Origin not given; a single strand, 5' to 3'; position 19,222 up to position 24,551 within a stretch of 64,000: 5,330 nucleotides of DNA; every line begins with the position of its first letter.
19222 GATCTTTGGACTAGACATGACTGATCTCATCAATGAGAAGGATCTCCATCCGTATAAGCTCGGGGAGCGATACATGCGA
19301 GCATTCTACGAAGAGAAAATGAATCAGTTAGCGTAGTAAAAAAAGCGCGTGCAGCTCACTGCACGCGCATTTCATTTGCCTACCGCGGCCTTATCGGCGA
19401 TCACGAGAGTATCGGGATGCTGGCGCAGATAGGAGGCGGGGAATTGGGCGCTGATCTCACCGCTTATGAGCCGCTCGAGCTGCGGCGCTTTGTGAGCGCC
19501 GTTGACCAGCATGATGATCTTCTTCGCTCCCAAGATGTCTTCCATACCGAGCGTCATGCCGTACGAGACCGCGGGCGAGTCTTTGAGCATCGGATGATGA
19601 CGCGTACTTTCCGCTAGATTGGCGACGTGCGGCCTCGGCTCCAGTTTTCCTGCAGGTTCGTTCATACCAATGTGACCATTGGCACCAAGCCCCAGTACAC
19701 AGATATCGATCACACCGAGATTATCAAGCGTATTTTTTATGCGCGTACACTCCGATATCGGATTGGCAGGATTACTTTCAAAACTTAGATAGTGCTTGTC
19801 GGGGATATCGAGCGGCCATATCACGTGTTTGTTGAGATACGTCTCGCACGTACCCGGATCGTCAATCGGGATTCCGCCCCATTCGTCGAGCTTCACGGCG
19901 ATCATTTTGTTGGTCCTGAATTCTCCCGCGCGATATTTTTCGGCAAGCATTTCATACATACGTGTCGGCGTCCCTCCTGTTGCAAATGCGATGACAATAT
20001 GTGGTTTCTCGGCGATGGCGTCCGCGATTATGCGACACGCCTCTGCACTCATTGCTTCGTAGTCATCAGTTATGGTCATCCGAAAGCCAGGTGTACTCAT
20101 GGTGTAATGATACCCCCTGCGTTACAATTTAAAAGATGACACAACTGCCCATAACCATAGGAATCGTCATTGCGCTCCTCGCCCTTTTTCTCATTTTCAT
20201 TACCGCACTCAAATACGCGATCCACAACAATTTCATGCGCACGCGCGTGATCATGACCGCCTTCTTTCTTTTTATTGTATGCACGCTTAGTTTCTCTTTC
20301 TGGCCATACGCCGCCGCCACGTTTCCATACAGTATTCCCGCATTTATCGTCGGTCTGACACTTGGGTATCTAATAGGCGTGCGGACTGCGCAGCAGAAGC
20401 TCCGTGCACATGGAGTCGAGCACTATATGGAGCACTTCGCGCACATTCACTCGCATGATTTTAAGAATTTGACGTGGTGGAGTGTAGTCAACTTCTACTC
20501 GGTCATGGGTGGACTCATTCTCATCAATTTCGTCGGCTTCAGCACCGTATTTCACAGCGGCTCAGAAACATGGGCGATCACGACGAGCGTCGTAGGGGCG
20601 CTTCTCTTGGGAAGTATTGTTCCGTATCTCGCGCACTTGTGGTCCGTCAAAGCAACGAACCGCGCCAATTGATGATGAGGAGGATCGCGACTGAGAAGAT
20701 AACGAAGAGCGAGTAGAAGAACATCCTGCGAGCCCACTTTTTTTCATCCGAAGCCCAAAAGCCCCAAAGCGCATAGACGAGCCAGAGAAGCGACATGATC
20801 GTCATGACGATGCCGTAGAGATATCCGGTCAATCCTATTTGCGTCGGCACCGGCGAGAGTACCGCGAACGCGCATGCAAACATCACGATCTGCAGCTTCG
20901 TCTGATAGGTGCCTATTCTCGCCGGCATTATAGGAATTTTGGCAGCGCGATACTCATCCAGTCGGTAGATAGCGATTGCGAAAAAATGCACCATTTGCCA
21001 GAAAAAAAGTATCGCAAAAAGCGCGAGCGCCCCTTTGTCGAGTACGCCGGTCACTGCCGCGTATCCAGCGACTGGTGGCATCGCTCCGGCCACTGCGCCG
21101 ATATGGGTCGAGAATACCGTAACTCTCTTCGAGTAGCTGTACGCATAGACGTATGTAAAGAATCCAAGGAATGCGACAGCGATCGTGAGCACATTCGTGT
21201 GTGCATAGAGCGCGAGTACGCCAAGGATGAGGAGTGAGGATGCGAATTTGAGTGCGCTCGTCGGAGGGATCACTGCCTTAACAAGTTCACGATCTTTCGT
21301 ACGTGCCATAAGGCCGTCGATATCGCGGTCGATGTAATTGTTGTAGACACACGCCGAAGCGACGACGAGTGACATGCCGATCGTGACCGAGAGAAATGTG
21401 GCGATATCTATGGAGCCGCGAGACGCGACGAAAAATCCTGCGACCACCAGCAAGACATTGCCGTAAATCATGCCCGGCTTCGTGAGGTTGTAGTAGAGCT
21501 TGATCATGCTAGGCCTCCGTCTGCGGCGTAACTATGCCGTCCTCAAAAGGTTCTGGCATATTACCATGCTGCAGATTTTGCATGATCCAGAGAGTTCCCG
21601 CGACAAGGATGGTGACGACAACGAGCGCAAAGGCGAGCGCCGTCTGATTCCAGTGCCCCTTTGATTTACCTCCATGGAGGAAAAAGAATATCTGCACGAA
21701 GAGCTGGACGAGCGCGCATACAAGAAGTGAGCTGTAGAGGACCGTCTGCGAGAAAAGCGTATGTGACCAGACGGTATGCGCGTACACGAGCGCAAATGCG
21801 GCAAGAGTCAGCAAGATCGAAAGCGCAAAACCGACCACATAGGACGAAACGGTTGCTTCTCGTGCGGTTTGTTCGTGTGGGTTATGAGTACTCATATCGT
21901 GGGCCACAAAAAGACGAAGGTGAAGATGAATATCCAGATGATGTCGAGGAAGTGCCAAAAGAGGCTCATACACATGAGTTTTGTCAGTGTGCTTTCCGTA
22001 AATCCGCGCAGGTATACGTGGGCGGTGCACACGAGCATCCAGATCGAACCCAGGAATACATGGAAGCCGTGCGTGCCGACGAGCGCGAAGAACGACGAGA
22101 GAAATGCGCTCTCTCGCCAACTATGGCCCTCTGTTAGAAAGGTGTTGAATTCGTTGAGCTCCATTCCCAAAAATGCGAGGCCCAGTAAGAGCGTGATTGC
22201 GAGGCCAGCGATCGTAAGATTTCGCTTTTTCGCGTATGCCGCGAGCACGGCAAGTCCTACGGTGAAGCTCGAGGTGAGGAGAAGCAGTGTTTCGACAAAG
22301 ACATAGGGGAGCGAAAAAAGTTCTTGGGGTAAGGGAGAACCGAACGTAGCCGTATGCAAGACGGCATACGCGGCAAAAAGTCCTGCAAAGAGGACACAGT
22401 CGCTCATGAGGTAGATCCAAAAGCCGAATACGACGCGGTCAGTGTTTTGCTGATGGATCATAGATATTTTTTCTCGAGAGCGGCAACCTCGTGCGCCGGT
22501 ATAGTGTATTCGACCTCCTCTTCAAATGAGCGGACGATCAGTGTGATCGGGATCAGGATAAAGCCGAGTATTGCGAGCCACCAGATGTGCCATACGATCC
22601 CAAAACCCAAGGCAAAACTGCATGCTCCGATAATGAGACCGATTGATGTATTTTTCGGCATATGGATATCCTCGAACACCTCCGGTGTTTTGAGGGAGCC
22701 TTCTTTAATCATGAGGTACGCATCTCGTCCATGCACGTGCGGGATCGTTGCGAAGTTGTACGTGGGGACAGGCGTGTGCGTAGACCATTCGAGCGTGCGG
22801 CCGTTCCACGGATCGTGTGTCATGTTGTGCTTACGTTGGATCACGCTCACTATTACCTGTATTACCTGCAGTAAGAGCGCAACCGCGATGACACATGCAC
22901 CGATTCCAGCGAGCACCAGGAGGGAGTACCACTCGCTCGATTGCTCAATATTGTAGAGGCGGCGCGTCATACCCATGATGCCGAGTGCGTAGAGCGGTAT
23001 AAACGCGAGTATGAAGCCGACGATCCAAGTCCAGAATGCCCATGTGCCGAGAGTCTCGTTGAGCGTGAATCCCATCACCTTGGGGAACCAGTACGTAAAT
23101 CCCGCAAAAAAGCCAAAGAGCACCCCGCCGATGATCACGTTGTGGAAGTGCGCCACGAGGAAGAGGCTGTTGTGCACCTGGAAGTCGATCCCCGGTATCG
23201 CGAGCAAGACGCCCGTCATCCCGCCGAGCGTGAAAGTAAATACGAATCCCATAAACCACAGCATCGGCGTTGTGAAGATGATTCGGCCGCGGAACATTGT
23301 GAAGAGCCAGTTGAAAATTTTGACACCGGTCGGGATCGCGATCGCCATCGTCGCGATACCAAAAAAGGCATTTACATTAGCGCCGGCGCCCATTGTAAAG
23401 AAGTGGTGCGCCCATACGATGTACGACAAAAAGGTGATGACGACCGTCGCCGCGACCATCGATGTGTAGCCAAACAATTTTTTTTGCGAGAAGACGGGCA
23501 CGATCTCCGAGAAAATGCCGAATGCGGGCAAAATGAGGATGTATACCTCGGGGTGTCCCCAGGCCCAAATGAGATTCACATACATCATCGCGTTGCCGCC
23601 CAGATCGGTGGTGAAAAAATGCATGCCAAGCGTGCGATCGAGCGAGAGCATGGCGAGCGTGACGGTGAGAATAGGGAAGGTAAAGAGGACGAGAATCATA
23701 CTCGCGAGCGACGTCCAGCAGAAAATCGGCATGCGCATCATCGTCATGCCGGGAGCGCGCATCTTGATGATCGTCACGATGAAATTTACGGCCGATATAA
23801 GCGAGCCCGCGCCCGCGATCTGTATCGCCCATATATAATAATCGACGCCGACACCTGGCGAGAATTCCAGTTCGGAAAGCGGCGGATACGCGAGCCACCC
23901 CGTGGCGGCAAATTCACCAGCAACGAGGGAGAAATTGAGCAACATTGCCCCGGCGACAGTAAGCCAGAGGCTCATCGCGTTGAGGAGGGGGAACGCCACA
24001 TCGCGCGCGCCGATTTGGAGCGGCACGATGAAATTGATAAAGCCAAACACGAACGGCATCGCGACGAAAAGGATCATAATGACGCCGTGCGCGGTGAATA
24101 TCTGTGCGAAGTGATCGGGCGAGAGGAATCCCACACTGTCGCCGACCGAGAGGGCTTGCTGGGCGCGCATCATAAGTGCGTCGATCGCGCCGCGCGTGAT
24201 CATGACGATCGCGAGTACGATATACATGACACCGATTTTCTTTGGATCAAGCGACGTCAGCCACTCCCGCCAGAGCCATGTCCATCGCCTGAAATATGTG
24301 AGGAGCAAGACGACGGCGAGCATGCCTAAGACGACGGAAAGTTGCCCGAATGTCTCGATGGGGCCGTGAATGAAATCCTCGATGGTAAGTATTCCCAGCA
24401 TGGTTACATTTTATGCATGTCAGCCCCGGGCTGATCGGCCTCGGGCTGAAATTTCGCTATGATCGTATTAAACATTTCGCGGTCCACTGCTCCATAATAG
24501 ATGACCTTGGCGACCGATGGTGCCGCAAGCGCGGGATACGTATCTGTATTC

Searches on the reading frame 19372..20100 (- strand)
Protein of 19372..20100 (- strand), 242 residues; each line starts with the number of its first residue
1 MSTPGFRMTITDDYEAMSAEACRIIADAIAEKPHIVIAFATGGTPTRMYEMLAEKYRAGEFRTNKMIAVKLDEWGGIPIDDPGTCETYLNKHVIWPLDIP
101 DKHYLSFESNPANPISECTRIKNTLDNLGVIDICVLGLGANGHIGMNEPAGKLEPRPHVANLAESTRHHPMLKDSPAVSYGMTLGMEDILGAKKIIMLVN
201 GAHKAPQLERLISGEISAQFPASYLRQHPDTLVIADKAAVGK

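Call 94: search_protein_families(library=pfam, proteins=[window:19372-20100:-], max_evalue=0.001)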
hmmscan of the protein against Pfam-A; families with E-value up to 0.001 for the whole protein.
window:19372-20100:- (242 aa): 1 family
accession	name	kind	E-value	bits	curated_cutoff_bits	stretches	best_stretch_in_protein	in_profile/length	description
PF01182.26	Glucosamine_iso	-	6.8e-20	72.3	27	1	15-228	8-220/225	Glucosamine-6-phosphate isomerases/6-phosphogluconolactonase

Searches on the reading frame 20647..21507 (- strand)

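Call 94: search_protein_families(library=pfam, proteins=[window:20647-21507:-], max_evalue=0.001)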
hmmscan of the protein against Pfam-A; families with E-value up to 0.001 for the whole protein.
window:20647-21507:- (286 aa): 1 family
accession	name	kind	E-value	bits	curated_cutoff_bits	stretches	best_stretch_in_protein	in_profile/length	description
PF01040.23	UbiA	-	8.6e-59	199.3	34.2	1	18-267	2-249/250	UbiA prenyltransferase family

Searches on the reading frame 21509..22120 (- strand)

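Call 94: search_protein_families(library=pfam, proteins=[window:21509-22120:-], max_evalue=0.001)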
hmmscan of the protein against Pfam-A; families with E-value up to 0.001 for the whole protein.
window:21509-22120:- (203 aa): 1 family
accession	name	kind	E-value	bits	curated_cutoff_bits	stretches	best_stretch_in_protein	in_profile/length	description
PF03626.19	COX4_pro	-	3.5e-09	37.3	28.9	1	95-173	1-72/72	Prokaryotic Cytochrome C oxidase subunit IV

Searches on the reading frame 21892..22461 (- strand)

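Call 94: search_protein_families(library=pfam, proteins=[window:21892-22461:-], max_evalue=0.001)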
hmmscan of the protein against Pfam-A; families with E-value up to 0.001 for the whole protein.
window:21892-22461:- (189 aa): 1 family
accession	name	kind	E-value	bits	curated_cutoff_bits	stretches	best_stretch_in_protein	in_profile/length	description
PF00510.24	COX3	-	3.4e-18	66.9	23.8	1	10-186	76-256/258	Cytochrome c oxidase subunit III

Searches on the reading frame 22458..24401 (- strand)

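Call 68: search_protein_families(library=pfam, proteins=[window:22458-24401:-], max_evalue=0.01)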
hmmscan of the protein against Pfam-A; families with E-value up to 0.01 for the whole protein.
window:22458-24401:- (647 aa): 1 family
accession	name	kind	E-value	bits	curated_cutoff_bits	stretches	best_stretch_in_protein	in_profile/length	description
PF00115.25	COX1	-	2e-149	498.6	34.8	1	55-503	1-435/436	Cytochrome C and Quinol oxidase polypeptide I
